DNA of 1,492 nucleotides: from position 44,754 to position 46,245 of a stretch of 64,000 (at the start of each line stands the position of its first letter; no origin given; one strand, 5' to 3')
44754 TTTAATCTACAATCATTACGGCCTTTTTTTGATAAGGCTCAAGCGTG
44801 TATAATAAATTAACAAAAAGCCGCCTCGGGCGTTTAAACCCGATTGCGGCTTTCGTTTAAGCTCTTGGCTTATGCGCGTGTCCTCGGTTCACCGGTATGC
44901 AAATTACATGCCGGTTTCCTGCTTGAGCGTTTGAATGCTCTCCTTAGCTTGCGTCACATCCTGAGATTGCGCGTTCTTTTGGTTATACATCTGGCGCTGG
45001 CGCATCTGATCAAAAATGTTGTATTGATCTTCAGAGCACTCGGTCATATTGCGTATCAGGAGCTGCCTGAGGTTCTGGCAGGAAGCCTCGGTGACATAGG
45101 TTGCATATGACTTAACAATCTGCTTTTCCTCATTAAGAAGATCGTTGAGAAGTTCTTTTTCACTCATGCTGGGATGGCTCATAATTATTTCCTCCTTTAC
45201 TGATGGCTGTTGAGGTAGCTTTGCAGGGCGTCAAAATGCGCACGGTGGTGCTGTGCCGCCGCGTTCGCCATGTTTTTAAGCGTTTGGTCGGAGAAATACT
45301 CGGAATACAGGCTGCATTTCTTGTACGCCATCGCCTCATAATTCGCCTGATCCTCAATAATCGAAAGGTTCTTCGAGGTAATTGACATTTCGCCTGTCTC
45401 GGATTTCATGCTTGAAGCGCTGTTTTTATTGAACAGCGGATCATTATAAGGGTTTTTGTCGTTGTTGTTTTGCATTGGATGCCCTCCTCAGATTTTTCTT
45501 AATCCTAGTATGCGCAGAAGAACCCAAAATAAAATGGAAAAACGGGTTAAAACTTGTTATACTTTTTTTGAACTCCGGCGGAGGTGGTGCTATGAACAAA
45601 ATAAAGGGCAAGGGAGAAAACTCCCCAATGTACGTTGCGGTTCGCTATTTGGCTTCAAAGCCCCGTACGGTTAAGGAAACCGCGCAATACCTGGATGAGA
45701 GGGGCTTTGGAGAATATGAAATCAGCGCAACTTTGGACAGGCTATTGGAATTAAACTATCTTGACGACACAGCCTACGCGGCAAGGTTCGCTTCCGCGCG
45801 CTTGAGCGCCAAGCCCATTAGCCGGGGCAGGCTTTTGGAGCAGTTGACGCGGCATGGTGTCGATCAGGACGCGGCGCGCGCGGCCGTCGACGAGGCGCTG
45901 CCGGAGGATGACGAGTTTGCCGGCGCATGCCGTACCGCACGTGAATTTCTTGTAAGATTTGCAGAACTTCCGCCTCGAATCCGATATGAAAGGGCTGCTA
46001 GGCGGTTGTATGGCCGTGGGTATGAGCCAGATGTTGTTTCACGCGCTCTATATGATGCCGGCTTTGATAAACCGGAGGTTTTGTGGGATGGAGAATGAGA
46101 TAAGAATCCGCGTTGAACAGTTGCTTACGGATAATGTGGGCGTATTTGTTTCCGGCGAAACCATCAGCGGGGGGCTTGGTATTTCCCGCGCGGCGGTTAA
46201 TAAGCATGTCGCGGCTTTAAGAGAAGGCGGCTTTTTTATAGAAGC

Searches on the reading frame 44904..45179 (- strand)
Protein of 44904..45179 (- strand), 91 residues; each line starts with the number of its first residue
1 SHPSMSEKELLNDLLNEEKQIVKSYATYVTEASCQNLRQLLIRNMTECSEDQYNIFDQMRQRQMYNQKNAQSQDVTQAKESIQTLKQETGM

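Call 65: search_protein_families(library=pfam, proteins=[window:44904-45179:-], max_evalue=0.0001)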
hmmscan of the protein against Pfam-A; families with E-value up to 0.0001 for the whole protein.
window:44904-45179:- (91 aa): 1 family
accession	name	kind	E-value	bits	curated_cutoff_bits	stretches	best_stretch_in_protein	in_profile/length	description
PF07875.18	Coat_F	-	7.4e-19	68.2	25.7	1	6-66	1-61/63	Coat F domain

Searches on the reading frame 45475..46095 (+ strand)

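Call 13: search_protein_families(library=pfam, proteins=[window:45475-46095:+], max_evalue=0.001)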
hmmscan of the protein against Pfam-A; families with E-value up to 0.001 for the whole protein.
window:45475-46095:+ (207 aa): 3 families
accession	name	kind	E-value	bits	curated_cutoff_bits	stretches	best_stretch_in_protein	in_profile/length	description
PF21982.2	RecX_HTH1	-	8.4e-16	58.1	26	1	55-90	5-40/40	RecX, first three-helix domain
PF02631.22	RecX_HTH2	-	8.2e-06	26.4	26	1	97-137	1-41/42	RecX, second three-helix domain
PF21981.2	RecX_HTH3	-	1.6e-05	25.4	26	1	145-192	1-48/48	RecX, third three-helix domain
